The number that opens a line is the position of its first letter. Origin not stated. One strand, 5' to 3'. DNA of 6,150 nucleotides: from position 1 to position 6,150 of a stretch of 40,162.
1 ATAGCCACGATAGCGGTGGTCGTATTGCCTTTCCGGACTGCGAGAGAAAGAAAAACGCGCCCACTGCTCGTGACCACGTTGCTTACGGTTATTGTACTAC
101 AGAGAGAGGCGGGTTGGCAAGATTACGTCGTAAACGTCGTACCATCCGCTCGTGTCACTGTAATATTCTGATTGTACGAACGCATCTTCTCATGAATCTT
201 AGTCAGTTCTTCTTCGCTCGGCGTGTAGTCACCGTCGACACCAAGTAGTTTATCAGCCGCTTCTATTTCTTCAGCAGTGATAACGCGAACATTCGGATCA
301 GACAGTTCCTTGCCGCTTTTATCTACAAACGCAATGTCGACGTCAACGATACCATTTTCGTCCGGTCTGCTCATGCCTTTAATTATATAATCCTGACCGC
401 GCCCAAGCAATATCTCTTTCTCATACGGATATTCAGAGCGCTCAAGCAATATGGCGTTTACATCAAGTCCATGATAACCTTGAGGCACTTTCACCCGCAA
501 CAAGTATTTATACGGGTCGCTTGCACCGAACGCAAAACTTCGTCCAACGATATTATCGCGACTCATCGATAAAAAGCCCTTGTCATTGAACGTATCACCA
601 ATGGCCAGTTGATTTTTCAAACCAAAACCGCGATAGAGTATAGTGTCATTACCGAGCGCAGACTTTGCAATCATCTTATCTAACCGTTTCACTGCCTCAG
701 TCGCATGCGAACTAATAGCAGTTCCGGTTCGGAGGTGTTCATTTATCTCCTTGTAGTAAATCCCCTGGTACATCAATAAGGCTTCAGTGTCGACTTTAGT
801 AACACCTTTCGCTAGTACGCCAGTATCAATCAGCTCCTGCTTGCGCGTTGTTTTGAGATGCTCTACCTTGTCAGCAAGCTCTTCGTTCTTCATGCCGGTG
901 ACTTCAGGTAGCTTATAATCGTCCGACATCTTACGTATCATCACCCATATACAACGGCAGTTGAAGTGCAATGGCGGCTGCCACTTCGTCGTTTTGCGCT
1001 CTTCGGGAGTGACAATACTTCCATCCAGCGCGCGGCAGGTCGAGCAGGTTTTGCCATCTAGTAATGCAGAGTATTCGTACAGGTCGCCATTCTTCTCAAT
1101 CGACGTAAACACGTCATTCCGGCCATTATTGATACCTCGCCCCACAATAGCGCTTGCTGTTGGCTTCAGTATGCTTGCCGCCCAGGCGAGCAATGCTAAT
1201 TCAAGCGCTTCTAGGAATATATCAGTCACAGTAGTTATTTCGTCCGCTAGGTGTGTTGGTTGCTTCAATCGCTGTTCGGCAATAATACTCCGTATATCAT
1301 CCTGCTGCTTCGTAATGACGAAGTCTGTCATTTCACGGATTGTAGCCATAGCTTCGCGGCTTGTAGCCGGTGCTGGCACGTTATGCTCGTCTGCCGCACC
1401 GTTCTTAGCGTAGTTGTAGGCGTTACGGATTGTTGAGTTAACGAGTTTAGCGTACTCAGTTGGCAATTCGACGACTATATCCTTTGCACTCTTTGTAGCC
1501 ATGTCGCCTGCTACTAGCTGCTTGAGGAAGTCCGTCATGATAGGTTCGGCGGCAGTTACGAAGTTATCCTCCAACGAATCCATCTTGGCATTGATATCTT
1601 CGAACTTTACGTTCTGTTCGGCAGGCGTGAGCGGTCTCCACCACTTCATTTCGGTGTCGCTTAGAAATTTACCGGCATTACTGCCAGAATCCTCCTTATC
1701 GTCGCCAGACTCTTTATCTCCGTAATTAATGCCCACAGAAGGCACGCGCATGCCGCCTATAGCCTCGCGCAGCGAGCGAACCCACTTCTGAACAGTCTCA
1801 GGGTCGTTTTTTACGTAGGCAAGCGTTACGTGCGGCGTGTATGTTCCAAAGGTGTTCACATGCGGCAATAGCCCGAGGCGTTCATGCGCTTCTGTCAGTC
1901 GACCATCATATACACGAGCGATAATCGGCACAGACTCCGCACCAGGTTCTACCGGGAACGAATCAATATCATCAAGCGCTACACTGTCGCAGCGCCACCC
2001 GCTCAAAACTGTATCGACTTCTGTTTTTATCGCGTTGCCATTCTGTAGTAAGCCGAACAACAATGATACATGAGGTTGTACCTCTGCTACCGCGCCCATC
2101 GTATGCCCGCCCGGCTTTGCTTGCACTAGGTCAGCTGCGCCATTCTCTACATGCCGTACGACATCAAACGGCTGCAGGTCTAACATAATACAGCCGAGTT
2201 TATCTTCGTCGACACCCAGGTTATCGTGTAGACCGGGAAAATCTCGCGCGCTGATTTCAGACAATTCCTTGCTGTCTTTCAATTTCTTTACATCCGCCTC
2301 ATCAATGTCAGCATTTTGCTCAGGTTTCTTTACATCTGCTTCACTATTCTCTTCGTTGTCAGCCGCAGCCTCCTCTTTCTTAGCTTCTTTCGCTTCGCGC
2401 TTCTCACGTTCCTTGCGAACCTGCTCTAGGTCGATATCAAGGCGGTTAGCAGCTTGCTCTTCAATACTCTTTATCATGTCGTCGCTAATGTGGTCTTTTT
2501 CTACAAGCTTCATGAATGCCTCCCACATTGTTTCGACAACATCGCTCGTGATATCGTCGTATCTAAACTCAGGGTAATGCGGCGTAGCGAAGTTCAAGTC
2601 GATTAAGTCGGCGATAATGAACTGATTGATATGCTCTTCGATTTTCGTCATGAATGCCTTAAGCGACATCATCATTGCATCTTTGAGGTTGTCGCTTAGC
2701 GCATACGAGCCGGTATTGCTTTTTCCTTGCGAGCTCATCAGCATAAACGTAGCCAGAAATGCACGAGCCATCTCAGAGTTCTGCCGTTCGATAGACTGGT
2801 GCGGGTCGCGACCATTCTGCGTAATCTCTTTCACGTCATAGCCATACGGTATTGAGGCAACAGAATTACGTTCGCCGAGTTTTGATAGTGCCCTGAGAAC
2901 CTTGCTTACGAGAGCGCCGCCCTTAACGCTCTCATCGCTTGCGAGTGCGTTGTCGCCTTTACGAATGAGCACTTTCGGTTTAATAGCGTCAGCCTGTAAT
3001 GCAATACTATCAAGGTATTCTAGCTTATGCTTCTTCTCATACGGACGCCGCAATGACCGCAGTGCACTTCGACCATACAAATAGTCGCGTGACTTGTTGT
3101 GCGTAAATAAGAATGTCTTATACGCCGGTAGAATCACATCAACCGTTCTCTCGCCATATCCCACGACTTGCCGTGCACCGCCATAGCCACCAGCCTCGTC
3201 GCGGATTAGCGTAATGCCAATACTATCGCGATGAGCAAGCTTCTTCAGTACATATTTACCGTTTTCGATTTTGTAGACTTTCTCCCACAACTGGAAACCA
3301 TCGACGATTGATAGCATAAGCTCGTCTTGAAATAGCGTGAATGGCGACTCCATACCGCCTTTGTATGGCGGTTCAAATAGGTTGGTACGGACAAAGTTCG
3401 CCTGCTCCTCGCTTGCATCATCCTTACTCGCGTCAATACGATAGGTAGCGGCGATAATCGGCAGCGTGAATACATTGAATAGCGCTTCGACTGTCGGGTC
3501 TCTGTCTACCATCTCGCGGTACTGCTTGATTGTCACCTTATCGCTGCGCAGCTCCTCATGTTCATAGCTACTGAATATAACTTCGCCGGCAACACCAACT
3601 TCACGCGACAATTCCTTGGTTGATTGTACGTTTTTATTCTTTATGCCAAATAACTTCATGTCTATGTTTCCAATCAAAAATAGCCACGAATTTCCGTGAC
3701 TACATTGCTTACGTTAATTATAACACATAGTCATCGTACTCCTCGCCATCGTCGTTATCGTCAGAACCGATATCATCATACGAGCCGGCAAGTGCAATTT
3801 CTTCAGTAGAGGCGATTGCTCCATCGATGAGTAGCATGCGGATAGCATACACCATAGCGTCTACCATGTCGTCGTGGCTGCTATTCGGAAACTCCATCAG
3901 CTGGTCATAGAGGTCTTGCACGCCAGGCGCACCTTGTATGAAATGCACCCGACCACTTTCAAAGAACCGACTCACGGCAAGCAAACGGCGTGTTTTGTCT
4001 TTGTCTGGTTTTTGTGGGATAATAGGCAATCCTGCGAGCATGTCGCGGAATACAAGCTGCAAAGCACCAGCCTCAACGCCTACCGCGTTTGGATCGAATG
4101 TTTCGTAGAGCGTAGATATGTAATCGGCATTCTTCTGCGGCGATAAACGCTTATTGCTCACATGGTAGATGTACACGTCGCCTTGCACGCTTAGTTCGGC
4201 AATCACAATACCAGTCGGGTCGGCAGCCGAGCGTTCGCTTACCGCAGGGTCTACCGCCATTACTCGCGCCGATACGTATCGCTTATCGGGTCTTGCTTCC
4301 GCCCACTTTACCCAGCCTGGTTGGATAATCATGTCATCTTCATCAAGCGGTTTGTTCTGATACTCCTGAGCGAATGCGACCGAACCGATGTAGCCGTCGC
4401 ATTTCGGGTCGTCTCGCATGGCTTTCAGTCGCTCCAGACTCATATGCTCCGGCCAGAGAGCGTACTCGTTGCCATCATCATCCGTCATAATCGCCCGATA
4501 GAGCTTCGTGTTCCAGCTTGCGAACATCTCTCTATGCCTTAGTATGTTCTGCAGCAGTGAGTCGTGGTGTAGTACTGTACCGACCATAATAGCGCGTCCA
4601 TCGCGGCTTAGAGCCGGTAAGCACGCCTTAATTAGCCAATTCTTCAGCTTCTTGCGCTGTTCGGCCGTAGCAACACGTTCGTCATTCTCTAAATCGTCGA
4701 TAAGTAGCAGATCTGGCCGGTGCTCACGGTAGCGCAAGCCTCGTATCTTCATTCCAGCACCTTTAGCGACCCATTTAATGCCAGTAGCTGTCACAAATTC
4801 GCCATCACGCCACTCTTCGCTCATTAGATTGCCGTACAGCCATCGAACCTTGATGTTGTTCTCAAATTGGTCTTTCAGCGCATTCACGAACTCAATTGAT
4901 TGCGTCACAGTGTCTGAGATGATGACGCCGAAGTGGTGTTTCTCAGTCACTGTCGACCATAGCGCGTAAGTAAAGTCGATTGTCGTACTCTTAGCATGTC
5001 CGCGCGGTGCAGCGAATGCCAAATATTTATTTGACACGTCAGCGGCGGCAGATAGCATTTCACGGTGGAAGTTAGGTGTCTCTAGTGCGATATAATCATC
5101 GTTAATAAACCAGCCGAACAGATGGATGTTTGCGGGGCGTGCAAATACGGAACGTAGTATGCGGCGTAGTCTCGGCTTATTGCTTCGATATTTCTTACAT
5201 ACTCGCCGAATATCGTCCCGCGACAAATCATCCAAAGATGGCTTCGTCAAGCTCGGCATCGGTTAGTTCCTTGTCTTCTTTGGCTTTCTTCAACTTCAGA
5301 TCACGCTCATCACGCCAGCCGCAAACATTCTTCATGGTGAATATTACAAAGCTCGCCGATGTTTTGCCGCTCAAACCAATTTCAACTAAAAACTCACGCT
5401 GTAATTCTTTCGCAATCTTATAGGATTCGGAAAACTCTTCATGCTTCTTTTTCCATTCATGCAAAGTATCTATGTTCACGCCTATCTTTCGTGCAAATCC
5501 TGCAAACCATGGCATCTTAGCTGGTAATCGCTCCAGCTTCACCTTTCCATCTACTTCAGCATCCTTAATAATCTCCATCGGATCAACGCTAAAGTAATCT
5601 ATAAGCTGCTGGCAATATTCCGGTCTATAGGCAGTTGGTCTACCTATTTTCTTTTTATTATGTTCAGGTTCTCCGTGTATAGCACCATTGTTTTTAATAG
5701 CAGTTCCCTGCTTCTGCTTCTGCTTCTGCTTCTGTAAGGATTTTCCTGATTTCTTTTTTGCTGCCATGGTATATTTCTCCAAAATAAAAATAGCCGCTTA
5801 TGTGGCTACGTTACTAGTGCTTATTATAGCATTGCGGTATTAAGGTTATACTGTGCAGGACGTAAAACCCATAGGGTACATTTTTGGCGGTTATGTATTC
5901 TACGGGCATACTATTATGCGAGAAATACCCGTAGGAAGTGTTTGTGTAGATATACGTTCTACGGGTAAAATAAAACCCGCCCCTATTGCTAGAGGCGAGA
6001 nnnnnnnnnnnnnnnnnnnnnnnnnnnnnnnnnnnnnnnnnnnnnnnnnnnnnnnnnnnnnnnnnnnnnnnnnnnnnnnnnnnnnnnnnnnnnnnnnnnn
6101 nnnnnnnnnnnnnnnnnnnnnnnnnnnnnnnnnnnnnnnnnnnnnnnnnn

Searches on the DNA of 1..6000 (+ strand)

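Call 7: search_dna_similar(query=window:1-6000:+, collection=phages, mode=near)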
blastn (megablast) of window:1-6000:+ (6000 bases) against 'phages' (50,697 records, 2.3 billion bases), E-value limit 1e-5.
No match.
